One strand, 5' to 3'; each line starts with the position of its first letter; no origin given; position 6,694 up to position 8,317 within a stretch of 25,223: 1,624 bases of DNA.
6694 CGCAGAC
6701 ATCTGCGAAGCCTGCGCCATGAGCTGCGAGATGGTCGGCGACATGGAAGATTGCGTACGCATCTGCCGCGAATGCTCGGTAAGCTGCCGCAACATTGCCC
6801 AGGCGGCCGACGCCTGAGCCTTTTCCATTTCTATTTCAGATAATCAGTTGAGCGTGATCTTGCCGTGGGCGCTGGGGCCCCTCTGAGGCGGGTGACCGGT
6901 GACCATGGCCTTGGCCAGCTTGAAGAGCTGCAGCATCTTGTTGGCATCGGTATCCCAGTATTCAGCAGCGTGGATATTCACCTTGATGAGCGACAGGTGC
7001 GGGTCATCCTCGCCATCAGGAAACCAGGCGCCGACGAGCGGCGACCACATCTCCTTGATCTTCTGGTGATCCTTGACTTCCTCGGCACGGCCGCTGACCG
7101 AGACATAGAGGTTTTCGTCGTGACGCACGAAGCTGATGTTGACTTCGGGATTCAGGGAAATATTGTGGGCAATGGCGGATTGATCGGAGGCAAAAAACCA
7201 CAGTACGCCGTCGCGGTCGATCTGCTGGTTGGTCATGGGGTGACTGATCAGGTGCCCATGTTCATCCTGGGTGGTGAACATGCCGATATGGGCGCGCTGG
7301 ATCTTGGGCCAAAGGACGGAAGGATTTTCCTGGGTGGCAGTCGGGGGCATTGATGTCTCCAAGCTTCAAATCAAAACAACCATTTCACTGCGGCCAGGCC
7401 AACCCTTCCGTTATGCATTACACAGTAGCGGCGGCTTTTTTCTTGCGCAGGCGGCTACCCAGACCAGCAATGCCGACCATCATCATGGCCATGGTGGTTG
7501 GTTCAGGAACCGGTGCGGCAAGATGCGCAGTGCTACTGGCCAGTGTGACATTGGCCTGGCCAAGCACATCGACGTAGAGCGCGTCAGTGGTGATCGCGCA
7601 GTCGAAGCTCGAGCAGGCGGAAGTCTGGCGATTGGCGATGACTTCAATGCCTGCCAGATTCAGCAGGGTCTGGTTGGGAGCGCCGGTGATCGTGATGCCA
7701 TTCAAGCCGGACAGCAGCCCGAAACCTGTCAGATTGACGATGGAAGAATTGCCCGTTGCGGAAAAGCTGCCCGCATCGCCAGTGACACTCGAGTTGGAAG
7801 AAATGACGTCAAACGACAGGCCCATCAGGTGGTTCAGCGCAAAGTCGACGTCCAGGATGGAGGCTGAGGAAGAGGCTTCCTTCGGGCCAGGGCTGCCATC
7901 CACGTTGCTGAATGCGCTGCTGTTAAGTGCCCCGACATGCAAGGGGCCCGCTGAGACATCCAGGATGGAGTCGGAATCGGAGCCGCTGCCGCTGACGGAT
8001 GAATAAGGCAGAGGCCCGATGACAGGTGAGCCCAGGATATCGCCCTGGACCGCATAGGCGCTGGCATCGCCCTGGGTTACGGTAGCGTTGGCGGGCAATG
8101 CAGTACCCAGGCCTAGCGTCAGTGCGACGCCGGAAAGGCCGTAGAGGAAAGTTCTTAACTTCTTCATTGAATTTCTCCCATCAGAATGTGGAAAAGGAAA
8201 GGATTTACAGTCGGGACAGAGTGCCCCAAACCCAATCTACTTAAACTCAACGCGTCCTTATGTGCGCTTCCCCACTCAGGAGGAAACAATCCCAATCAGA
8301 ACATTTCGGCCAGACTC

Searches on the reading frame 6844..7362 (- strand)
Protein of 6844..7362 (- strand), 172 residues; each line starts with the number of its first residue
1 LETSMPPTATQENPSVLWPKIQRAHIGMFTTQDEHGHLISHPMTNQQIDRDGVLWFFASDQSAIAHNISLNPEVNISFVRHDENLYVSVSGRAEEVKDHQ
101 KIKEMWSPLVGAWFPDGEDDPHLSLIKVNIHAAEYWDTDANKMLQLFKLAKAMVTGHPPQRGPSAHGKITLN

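Call 7: search_protein_families(library=pfam, proteins=[window:6844-7362:-], max_evalue=0.001)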
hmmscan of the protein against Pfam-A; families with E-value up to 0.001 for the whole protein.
window:6844-7362:- (172 aa): 2 families
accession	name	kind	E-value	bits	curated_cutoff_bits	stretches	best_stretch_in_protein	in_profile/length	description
PF16242.11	Pyrid_ox_like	-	1.7e-47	161.1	28.8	1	16-158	5-147/149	Pyridoxamine 5'-phosphate oxidase like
PF01243.27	PNPOx_N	-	1.2e-13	51.9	28.1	1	21-136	9-119/120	Pyridoxamine 5'-phosphate oxidase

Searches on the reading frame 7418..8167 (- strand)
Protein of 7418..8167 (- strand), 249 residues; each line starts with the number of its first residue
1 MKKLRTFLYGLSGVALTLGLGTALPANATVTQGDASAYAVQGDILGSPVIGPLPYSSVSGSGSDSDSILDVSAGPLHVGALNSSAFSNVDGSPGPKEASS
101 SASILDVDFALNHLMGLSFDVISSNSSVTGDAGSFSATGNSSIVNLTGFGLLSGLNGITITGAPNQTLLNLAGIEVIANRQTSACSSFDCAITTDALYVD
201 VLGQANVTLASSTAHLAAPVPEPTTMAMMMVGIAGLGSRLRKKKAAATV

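Call 7: search_protein_families(library=pfam, proteins=[window:7418-8167:-], max_evalue=0.001)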
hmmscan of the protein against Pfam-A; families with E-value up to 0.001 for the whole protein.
window:7418-8167:- (249 aa): 1 family
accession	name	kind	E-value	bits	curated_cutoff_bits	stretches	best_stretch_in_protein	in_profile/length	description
PF07589.16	PEP-CTERM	-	3.6e-06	27.3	20.7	1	219-242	1-24/24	PEP-CTERM motif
